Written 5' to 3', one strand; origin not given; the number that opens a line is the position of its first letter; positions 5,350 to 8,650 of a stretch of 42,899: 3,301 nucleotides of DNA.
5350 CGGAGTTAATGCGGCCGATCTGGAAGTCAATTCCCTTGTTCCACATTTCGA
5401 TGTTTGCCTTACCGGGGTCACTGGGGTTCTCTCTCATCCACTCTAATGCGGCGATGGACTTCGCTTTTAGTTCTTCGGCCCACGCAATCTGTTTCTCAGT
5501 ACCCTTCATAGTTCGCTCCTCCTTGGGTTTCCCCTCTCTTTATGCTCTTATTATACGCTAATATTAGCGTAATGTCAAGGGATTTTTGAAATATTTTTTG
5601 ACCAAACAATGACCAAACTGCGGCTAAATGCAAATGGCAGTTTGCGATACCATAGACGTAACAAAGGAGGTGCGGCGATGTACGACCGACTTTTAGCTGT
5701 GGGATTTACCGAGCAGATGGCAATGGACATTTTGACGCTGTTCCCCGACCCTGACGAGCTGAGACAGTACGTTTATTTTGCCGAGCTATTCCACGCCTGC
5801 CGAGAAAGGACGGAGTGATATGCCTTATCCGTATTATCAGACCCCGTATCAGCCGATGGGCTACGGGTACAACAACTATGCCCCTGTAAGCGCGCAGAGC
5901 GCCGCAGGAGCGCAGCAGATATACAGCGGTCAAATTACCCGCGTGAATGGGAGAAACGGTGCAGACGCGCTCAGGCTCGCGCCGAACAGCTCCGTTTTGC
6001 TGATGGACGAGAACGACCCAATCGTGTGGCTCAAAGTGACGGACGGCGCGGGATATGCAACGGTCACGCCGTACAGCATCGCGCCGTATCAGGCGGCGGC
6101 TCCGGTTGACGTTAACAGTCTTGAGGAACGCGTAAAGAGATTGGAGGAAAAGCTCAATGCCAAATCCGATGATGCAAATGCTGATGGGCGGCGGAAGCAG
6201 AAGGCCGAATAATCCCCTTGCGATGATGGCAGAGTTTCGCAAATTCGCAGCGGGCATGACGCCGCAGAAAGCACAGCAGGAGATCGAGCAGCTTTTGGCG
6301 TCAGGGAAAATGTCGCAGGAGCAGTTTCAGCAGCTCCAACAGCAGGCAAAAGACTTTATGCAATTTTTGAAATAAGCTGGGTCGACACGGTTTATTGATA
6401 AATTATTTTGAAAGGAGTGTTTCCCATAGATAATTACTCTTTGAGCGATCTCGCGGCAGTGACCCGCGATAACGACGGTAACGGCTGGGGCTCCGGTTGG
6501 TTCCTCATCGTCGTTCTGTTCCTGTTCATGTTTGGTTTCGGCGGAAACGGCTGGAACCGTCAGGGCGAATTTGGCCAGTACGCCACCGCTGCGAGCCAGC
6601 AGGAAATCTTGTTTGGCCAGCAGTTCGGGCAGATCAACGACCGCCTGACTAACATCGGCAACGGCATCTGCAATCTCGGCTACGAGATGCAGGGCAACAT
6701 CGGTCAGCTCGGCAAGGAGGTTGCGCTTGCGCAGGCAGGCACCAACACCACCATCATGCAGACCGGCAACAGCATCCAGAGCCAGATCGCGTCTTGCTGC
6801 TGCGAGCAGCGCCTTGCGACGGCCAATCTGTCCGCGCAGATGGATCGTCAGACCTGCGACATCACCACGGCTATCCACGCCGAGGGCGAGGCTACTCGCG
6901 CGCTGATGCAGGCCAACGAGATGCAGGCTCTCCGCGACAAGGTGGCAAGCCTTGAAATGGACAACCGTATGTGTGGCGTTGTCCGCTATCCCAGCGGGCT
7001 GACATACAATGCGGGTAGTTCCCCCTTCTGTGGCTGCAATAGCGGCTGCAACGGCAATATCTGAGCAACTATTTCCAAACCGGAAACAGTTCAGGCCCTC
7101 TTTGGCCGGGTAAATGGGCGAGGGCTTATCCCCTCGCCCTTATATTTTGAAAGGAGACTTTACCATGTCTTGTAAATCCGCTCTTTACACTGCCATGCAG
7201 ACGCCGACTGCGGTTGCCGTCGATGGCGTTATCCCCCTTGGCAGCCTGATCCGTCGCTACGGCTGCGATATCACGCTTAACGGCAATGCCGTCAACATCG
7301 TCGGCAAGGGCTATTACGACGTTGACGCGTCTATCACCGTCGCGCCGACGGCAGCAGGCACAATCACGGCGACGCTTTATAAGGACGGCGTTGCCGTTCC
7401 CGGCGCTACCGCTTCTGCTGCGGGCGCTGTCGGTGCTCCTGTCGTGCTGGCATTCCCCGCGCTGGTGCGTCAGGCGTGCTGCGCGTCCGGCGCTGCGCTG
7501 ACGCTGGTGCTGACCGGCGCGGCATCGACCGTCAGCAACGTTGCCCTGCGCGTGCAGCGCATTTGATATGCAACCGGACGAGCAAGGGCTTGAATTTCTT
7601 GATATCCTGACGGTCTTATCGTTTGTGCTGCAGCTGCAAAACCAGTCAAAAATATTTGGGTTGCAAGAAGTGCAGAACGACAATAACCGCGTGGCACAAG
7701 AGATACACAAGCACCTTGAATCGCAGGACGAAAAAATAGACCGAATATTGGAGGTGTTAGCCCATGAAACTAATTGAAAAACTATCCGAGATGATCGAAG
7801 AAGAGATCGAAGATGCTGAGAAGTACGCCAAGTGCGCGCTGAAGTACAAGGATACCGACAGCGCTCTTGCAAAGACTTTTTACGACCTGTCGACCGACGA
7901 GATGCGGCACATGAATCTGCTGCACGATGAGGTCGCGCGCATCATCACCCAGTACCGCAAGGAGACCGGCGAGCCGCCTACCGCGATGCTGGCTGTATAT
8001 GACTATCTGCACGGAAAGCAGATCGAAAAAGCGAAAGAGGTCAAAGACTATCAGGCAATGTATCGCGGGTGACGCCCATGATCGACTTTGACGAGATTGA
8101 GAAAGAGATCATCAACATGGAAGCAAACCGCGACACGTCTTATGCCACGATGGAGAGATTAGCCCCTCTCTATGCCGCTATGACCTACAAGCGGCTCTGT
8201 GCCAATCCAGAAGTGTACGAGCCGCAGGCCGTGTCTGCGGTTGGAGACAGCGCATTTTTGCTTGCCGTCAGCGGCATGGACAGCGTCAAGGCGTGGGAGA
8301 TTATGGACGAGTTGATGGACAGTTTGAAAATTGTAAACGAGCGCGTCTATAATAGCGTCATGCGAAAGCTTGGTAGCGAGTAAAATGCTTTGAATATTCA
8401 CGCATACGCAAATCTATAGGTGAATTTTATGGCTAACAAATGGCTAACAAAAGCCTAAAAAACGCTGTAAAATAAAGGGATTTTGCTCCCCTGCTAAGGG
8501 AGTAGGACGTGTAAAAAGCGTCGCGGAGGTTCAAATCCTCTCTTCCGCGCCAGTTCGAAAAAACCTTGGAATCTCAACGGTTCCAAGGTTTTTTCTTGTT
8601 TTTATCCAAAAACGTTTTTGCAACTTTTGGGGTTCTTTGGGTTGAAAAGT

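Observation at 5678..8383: Eight-gene cargo operon between lysis genes and attP with spore-surface-like composition; candidate undescribed system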

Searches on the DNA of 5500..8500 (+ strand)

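Call 7: search_dna_similar(query=window:5500-8500:+, collection=phages, mode=distant, max_rows=20)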
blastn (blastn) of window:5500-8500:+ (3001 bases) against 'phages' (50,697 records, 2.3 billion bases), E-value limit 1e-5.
Records with a match: 5; places in all: 6; records where one place covers at least 80% of the query: 0.
Best place of each record, by identity: 80-90% 1; 60-80% 4.
By first word of the organism name: Bacteriophage 4; Flavonifractor 1.
By host as written in the record: - 4; Flavonifractor plautii 1.
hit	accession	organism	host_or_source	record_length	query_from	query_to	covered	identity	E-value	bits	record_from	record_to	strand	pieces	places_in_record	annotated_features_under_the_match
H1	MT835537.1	Bacteriophage sp.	human fecal samples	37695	432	1553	32%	72.5%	4e-125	526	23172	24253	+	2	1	record has no annotation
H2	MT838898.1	Bacteriophage sp.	human fecal samples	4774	1605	2067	15%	74.2%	2e-73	284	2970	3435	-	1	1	record has no annotation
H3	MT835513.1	Bacteriophage sp.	human fecal samples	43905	7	294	10%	77.8%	2e-54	221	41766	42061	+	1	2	record has no annotation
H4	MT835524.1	Bacteriophage sp.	human fecal samples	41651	1074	1312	8%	76.9%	4e-43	183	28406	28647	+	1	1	record has no annotation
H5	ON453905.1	Flavonifractor phage Cormatin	Flavonifractor plautii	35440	19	79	2%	83.6%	1e-6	64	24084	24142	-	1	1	none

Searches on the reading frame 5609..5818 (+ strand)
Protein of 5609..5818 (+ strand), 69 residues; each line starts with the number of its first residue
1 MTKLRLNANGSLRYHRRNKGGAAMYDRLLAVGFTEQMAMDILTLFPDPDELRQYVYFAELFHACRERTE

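Call 3: search_protein_families(library=pfam, max_evalue=1, proteins=[window:5609-5818:+])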
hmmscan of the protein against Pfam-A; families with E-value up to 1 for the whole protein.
window:5609-5818:+ (69 aa): 0 families

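Call 4: search_protein_families(library=phrogs, max_evalue=0.1, proteins=[window:5609-5818:+])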
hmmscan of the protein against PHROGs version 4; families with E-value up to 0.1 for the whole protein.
window:5609-5818:+ (69 aa): 1 family
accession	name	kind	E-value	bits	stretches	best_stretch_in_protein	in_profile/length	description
phrog_26408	-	unknown function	0.0012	20.3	1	22-42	39-59/65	-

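Call 12: search_protein_families(library=ncbifam, max_evalue=1, proteins=[window:5609-5818:+])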
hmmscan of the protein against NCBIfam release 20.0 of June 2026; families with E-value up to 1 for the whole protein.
window:5609-5818:+ (69 aa): 1 family
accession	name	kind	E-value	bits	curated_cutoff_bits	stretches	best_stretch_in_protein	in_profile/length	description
NF011554.0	PRK14981.1-6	equivalog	0.033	14.5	147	1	21-58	52-89/107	DNA-directed RNA polymerase subunit F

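Call 13: search_protein_families(library=padloc, max_evalue=1, proteins=[window:5609-5818:+])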
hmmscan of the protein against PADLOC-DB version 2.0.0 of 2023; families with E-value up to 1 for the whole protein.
window:5609-5818:+ (69 aa): 0 families
